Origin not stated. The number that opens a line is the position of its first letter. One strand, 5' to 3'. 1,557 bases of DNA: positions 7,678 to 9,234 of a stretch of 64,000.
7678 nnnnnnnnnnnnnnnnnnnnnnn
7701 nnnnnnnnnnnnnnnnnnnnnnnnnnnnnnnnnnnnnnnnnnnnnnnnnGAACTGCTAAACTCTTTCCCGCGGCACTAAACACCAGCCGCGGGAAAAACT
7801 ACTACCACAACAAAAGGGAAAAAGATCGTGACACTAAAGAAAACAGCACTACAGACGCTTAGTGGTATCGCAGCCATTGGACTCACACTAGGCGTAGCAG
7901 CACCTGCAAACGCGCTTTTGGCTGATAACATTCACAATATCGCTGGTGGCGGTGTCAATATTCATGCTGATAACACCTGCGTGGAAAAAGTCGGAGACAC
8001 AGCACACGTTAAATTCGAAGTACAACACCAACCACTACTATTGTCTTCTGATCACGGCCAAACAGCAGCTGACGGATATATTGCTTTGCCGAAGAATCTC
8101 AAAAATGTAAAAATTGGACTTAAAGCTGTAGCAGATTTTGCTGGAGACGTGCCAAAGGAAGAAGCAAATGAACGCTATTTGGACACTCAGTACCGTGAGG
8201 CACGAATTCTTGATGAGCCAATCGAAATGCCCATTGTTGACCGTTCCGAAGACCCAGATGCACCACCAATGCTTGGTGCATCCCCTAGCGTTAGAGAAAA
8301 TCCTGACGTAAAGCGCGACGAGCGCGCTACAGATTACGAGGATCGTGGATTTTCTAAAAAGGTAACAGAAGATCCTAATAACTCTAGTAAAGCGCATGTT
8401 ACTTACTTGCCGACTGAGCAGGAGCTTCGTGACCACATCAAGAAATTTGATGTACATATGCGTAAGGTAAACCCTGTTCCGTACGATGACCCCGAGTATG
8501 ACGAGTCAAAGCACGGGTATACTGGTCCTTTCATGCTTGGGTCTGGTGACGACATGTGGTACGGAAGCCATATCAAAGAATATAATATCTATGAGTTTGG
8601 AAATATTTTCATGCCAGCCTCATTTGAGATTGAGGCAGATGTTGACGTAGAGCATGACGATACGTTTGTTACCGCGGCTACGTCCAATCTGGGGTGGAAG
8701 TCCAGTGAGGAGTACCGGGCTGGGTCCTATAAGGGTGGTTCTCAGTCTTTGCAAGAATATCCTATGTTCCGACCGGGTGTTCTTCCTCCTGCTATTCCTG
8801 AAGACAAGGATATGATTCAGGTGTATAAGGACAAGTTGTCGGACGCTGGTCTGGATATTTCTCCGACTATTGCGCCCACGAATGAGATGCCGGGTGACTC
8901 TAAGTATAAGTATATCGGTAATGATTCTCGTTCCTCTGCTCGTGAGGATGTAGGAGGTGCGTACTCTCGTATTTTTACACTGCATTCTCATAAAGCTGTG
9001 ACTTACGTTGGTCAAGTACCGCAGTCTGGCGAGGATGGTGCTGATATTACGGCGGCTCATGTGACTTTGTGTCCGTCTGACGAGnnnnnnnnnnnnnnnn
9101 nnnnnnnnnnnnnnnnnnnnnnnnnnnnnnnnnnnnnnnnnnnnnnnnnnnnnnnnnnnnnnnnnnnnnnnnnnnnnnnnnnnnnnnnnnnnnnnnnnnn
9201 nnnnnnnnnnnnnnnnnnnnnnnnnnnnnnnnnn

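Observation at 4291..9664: Three tandem paralogous LAxTG-anchored surface proteins with (ETP)n stalks, apparently carried as cargo of the mobile element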

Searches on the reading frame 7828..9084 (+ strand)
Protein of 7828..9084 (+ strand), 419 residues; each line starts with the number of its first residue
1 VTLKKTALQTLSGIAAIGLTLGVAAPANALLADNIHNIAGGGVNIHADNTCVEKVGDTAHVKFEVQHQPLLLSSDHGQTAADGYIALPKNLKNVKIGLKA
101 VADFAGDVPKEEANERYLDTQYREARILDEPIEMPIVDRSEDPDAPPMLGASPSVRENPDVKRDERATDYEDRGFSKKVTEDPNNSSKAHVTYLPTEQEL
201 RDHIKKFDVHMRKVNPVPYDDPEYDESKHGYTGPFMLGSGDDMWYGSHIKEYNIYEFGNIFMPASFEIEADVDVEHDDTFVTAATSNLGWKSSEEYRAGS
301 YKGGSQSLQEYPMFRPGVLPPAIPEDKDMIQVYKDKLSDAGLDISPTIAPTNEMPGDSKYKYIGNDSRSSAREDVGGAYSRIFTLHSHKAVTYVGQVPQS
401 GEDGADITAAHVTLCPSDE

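Call 16: find_homologous_proteins(query=window:7828-9084:+)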
Query window:7828-9084:+ (419 aa): 72 proteins with E <= 0.001 among 6019 candidates.
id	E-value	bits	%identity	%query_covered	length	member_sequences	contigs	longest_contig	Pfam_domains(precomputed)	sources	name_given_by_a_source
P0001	2.2e-282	954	100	100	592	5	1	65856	-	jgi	-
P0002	6.3e-184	630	69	100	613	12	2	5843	PF02095.22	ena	-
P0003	1.9e-180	619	69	96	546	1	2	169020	-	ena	-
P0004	2.4e-178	612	69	94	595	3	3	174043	PF02095.22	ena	-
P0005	3.0e-178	611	69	94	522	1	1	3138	-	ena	-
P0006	6.6e-173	594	85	73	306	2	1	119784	-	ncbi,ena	-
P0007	8.0e-164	564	88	69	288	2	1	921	-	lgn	-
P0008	6.3e-150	518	61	100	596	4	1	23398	-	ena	-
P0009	1.6e-148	514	60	100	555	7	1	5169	-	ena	-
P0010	1.6e-148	513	60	100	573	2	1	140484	-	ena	-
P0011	1.7e-148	513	60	100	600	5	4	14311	-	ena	-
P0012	5.3e-146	505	60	100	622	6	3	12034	-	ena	-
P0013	1.4e-145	504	59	100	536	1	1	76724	-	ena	-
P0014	6.6e-142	492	59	100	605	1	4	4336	-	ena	-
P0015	1.3e-141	491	57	100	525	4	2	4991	-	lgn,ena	-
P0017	1.5e-140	487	61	94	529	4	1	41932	-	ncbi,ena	-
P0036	7.8e-124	432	55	100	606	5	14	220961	-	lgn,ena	-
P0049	6.0e-101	357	47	94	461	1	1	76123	-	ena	-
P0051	1.1e-99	353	45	98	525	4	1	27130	-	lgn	-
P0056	2.2e-86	309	42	99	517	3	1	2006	-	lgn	-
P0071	3.0e-18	84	44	21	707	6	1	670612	-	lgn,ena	-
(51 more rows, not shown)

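Call 18: find_encoding_contigs(protein=P0001, flank=10000, max_places=3)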
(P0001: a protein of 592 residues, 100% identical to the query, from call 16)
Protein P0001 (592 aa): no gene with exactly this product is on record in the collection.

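Call 19: list_cluster_members(proteins=[P0006, P0017, P0036, P0071])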
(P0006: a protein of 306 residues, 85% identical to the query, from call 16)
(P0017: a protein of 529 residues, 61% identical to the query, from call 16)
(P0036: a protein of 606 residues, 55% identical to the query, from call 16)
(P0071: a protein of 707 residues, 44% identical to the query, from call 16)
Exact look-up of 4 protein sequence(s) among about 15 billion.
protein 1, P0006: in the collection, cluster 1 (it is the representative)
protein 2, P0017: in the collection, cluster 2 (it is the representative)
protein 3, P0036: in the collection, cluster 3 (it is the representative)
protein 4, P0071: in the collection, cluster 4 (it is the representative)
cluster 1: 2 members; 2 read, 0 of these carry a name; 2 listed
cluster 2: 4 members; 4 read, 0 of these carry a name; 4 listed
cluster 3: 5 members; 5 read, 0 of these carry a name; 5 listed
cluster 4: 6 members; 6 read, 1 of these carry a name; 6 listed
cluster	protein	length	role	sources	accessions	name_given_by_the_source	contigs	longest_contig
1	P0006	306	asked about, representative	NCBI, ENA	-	-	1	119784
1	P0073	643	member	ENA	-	-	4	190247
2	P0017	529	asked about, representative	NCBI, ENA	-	-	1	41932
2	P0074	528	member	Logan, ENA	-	-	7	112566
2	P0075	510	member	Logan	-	-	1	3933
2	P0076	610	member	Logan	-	-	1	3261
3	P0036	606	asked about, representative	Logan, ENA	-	-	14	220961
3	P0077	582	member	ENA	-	-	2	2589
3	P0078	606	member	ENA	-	-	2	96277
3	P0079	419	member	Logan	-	-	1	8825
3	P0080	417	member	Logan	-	-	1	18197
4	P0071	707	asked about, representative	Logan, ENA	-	-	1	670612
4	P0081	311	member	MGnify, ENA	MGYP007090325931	FL=1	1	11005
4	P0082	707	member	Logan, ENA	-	-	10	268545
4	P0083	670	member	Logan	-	-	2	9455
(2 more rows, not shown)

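Call 20: find_encoding_contigs(protein=P0036, flank=10000, max_places=4)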
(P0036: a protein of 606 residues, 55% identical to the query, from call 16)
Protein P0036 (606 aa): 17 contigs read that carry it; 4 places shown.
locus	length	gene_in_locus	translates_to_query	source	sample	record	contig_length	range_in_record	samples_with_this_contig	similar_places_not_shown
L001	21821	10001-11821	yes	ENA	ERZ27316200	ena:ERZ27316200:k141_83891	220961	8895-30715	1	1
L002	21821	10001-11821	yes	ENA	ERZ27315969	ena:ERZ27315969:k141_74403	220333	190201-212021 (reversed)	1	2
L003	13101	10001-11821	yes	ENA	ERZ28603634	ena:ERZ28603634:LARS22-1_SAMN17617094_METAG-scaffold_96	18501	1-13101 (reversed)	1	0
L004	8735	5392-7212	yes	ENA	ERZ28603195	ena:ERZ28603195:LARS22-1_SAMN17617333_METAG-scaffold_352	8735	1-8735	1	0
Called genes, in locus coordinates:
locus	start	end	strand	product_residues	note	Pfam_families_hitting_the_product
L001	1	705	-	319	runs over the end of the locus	PF00089:Trypsin, PF13365:Trypsin_2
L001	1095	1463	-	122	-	-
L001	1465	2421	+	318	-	PF13672:PP2C_2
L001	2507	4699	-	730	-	PF05345:He_PIG (weak), PF18957:RibLong, PF08428:Rib (weak), PF18957:RibLong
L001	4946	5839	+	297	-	PF01551:Peptidase_M23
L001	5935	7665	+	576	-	PF01551:Peptidase_M23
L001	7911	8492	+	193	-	-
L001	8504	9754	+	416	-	-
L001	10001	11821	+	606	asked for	-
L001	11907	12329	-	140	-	-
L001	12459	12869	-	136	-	PF01797:Y1_Tnp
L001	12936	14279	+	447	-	PF01385:OrfB_IS605, PF07282:Cas12f1-like_TNB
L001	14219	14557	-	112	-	-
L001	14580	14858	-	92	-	-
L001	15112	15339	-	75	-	-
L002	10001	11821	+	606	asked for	-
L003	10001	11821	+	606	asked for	-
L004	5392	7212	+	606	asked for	-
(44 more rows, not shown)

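Call 21: find_encoding_contigs(protein=P0071, flank=8000, max_places=2)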
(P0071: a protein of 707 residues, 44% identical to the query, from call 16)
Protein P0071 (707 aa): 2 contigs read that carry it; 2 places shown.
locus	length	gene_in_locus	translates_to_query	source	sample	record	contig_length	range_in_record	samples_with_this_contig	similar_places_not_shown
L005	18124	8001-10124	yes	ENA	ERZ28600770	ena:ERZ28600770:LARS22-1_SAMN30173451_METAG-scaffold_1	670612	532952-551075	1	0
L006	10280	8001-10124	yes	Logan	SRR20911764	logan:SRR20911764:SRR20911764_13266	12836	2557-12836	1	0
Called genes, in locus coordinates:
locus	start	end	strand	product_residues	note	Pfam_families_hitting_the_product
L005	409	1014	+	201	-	PF18780:HNH_repeat (faint)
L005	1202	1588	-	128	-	-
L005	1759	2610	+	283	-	-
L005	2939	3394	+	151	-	-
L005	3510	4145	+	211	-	-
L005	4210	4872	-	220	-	-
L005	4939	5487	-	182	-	-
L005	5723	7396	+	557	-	PF01391:Collagen (weak)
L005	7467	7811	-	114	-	-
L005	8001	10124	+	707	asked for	-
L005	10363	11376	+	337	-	PF12762:DDE_Tnp_IS1595 (weak)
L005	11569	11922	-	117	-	-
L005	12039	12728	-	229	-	-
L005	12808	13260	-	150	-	-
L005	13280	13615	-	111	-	-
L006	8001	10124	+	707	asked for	-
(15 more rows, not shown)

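Call 22: find_related_loci(query=window:7828-9084:+, collection=viral_contigs, flank=10000)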
Query window:7828-9084:+ (419 aa) in viral_contigs; peptide patterns used: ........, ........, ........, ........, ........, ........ (x = any residue, [..] = any of these).
12 stretches matched a pattern, but none encodes a relative of the query by tblastn (E <= 1e-3).

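Call 31: search_solved_structures(query=A3, max_evalue=1)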
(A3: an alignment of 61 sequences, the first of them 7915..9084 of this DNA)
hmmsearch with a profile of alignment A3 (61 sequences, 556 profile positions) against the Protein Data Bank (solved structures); distinct sequences matched with E-value up to 1: 4.
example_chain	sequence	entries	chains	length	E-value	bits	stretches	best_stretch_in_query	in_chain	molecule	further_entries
8wql_EF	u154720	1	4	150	0.036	16.1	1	407-490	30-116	LPP2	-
7vp8_A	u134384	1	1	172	0.42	12.6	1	159-206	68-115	Ferritin-like diiron domain-containing protein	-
7q5q_B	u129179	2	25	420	0.68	11.9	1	434-497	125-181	Dihydrolipoyllysine-residue succinyltransferase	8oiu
9qid_B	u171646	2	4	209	0.8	11.7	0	154-213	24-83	GrpE protein homolog 1, mitochondrial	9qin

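Call 32: find_related_loci(query=A3, collection=genome_contigs, flank=10000)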
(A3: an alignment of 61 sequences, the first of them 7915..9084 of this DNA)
Query A3 (390 aa) in genome_contigs; peptide patterns used: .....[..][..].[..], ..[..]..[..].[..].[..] (x = any residue, [..] = any of these).
380 stretches matched a pattern, but none encodes a relative of the query by tblastn (E <= 1e-3).

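Call 33: find_related_loci(query=A3, collection=viral_contigs, flank=10000)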
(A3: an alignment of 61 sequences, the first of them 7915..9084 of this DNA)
Query A3 (390 aa) in viral_contigs; peptide patterns used: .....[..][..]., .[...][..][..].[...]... (x = any residue, [..] = any of these).
107 stretches matched a pattern, but none encodes a relative of the query by tblastn (E <= 1e-3).

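Call 34: search_dna_similar(query=window:7915-9084:+, collection=phages, mode=protein, max_evalue=0.001)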
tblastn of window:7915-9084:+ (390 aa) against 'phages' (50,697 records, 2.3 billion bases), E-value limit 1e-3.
No match.

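Call 36: search_dna_similar(query=window:7915-9084:+, collection=plasmids, mode=protein, max_evalue=0.001)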
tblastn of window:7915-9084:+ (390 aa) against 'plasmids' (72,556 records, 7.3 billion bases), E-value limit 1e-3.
No match.

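Call 39: predict_structure(alignment_id=A3)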
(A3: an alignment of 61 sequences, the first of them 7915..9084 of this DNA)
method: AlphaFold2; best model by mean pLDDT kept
length: 390 residues; sequences in the alignment: 61
mean_pLDDT: 91.1   pTM: 0.92
mean pLDDT of the five models: 91.1, 90.7, 90.2, 89.8, 81.7
residues with pLDDT >= 90: 276; 70-90: 99; 50-70: 12; < 50: 3
segments of 3 or more residues with pLDDT < 50: none
pLDDT, mean of each block of 10 residues (from residue 1): 71 93 93 97 92 97 98 92 75 91 97 92 86 88 94 87 95 98 93 88 83 80 97 97 93 97 90 91 92 96 96 95 94 94 92 91 85 93 82
secondary structure, 60 per line:
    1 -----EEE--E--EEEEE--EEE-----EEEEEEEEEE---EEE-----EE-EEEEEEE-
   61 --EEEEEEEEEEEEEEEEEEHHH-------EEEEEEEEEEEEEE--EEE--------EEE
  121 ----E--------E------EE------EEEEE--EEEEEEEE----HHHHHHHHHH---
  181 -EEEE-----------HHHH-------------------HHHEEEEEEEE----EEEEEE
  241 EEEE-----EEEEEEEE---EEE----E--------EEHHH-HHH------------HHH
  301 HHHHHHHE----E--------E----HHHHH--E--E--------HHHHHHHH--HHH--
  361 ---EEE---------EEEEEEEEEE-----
elements in order: E6-8 E14-18 E21-23 E29-38 E42-44 E53-59 E63-80 E91-104 E107-109 E118-120 E149-153 E156-163 H168-177 E182-185 H197-200 E223-230 E235-244 E250-257 E261-263 H298-307 H327-331 H346-353 E364-366 E376-385

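Call 46: fold_search(model_id=the predicted structure, library=viral)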
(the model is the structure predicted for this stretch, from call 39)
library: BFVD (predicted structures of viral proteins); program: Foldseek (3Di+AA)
matches with E <= 10: 547; with E <= 0.001: 0
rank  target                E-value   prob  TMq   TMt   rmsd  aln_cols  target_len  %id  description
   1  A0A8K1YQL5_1          3.7e-03  0.08  0.09  0.04  28.1       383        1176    9  Genome polyprotein [Xiangshan flavi-like virus 1]
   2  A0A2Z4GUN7            1.2e-02  0.10  0.10  0.16  20.1       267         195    7  (no name in the UniProt tables at hand)
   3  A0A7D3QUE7            3.9e-02  0.06  0.11  0.06  19.6       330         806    8  Inter-alpha-trypsin inhibitor family protein [Fadolivirus FV1/VV64]
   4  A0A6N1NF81            4.6e-02  0.06  0.11  0.06  17.6       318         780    9  Uncharacterized protein [Tupanvirus deep ocean]
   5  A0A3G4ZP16            6.2e-02  0.04  0.10  0.06  16.7       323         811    8  Uncharacterized protein [Terrestrivirus sp.]
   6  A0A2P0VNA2            6.9e-02  0.04  0.12  0.08  20.6       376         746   11  Uncharacterized protein [Tetraselmis virus 1]
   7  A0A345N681            7.3e-02  0.09  0.13  0.23  16.2       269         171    6  (no name in the UniProt tables at hand)
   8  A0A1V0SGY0            7.8e-02  0.08  0.11  0.08  17.6       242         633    4  Collagen triple helix repeat motif-containing protein [Hokovirus HKV1]
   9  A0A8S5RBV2            8.7e-02  0.33  0.18  0.15  10.5       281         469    9  Translocon-associated protein beta (TRAPB) [virus sp. ctOZh10]
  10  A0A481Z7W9            1.0e-01  0.08  0.12  0.21  16.6       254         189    7  Uncharacterized protein [Pithovirus LCPAC202]
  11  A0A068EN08            1.0e-01  0.03  0.10  0.06  25.4       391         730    7  M polyprotein (Fragment) [Camp Ripley virus]
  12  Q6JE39                1.4e-01  0.08  0.11  0.16  17.4       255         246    7  Coat protein [Humulus japonicus latent virus]
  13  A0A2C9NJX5            1.6e-01  0.02  0.11  0.06  27.3       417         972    7  Glycoprotein (Fragment) [Jiangxia Mosquito Virus 1]
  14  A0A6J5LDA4            1.7e-01  0.08  0.14  0.09  20.8       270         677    7  SprB repeat [uncultured Caudovirales phage]
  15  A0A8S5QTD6            1.8e-01  0.03  0.09  0.05  19.2       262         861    7  Uncharacterized protein (Fragment) [Siphoviridae sp. ctyHC15]
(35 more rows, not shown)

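Call 48: find_encoding_contigs(protein=P0010, flank=10000, max_places=2)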
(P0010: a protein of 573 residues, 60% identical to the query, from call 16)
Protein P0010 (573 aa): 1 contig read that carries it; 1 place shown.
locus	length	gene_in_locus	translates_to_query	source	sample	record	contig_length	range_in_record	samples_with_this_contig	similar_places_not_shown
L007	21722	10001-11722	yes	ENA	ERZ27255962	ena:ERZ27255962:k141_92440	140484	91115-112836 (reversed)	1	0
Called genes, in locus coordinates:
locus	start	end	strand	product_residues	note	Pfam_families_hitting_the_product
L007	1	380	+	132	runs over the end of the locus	-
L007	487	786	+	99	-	-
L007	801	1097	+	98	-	-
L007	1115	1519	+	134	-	-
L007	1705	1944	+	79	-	-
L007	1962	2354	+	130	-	-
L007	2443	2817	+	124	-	-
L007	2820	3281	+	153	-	-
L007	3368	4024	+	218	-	-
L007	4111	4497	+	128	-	-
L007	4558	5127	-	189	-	-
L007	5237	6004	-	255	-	PF13930:Endonuclea_NS_2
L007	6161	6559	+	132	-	PF10686:YAcAr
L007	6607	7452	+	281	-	-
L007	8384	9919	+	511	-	-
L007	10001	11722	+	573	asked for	-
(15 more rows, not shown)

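Call 49: find_encoding_contigs(protein=P0004, flank=10000, max_places=2)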
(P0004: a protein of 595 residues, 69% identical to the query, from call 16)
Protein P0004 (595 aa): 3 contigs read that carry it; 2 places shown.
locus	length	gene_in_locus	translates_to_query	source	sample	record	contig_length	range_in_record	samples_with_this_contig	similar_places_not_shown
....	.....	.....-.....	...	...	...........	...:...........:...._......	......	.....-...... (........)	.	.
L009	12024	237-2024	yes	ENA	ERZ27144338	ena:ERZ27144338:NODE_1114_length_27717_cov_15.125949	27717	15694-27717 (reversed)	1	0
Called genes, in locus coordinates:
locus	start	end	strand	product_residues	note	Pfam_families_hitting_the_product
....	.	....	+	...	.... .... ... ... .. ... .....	-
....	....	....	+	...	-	-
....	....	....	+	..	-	-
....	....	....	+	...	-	-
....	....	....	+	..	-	-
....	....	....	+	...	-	-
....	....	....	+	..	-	-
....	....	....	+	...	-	-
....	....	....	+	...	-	-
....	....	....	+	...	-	-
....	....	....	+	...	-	-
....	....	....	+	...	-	-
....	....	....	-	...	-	-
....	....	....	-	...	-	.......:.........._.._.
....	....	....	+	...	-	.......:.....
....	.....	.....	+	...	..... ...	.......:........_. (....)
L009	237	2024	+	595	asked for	PF02095:Extensin_1 (weak)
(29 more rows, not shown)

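Call 50: find_encoding_contigs(protein=P0049, flank=10000, max_places=2)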
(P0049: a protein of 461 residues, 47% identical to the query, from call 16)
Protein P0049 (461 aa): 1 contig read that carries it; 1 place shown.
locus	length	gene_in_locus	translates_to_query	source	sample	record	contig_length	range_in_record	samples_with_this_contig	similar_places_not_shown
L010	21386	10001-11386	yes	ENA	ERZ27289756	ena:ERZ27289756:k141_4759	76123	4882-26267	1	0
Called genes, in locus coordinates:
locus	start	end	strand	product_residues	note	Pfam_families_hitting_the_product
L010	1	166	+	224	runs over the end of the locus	-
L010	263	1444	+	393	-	-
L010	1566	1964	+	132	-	-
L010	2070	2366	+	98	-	-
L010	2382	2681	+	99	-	-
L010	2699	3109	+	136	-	-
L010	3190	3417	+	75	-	-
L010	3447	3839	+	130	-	-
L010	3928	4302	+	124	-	-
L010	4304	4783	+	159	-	-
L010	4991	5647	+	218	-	-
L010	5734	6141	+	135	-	-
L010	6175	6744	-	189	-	-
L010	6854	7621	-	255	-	PF13930:Endonuclea_NS_2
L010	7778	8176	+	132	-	PF10686:YAcAr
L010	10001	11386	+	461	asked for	-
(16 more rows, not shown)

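Call 64: search_protein_representatives(alignment_id=A3)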
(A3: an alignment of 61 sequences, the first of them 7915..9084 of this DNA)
Query: 61 sequences, 556 profile positions. Proteins with E-value up to 0.001 (for the whole library): 582; up to 1e-10: 99; up to 1e-30: 53. The best 150 are listed.
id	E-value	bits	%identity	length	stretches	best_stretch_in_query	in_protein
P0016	1.4e-250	849.4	-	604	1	1-555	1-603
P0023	5.2e-215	732.0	-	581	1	26-555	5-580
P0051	3.0e-178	610.6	-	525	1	4-553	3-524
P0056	7.7e-156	536.7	-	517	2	189-535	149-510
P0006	5.1e-125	434.9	-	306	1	1-293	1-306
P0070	2.8e-122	425.9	-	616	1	2-532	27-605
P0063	1.1e-112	394.2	-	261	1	226-473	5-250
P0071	7.4e-102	358.5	-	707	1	1-532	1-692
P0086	5.9e-91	322.5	-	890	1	18-432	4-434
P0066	5.7e-84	299.4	-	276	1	4-268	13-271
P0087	1.0e-80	288.7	-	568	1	7-531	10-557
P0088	1.6e-79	284.7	-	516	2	234-549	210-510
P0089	3.4e-78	280.3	-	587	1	26-531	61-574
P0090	2.5e-77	277.5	-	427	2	234-423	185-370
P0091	2.6e-76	274.1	-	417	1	172-532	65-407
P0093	1.3e-72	262.0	-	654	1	4-515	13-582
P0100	7.6e-55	203.3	-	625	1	1-404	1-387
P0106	9.3e-49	183.2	-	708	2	236-414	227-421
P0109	2.5e-47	178.5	-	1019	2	183-427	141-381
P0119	1.1e-40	156.5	-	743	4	166-358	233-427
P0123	2.1e-36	142.4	-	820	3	24-360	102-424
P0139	8.4e-25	104.1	-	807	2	41-330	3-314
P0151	2.3e-15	73.0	-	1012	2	12-329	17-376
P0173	4.7e-11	58.7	-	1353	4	268-334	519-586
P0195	1.1e-08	51.0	-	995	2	275-427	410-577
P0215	8.0e-08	48.1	-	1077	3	237-401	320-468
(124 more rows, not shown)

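Call 65: search_protein_families(library=pfam, proteins=[P0086, P0109, P0119, P0123, P0139, P0151, P0173, P0195, P0215, P0106], max_evalue=0.001)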
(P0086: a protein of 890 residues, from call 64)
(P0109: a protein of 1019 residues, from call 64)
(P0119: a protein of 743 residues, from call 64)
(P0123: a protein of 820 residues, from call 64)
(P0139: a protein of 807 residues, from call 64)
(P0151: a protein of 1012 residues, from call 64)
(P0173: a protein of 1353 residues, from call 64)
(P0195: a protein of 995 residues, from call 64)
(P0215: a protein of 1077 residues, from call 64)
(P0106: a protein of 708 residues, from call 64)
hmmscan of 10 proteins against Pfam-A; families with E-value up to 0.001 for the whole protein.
P0086 (890 aa): 0 families

P0109 (1019 aa): 1 family
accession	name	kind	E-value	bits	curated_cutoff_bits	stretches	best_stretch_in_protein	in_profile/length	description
PF17802.7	SpaA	-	6e-24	84.5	23.1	2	769-860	2-77/91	Prealbumin-like fold domain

P0119 (743 aa): 0 families

P0123 (820 aa): 0 families

P0139 (807 aa): 0 families

P0151 (1012 aa): 0 families

P0173 (1353 aa): 0 families

P0195 (995 aa): 4 families
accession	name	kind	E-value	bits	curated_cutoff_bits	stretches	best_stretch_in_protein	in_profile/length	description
PF17802.7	SpaA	-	3.3e-26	91.7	23.1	2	710-806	1-82/91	Prealbumin-like fold domain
PF17998.7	AgI_II_C2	-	1e-06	29.6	27.1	1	554-703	2-142/148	Cell surface antigen I/II C2 terminal domain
PF20623.4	Sgo0707_N2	-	1.8e-05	24.6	27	1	576-702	21-135/141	Sgo0707 N2 domain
PF16569.11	GramPos_pilinBB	-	0.00029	22.1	30.5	1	573-690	2-103/116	Gram-positive pilin backbone subunit 2, Cna-B-like domain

P0215 (1077 aa): 4 families
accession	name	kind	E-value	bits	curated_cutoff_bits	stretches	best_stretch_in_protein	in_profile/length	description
PF18877.6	SSSPR-51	-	3.4e-61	203.3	27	7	661-699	1-41/48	SSSPR-51 domain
PF04650.22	YSIRK_signal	-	1.9e-05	24.8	20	1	20-41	5-26/26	YSIRK type signal peptide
PF00746.26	Gram_pos_anchor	-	4.9e-05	23.6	20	1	1033-1071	3-40/43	LPXTG cell wall anchor motif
PF06458.18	MucBP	-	0.00045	21.3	23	0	664-700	5-51/63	MucBP domain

P0106 (708 aa): 0 families
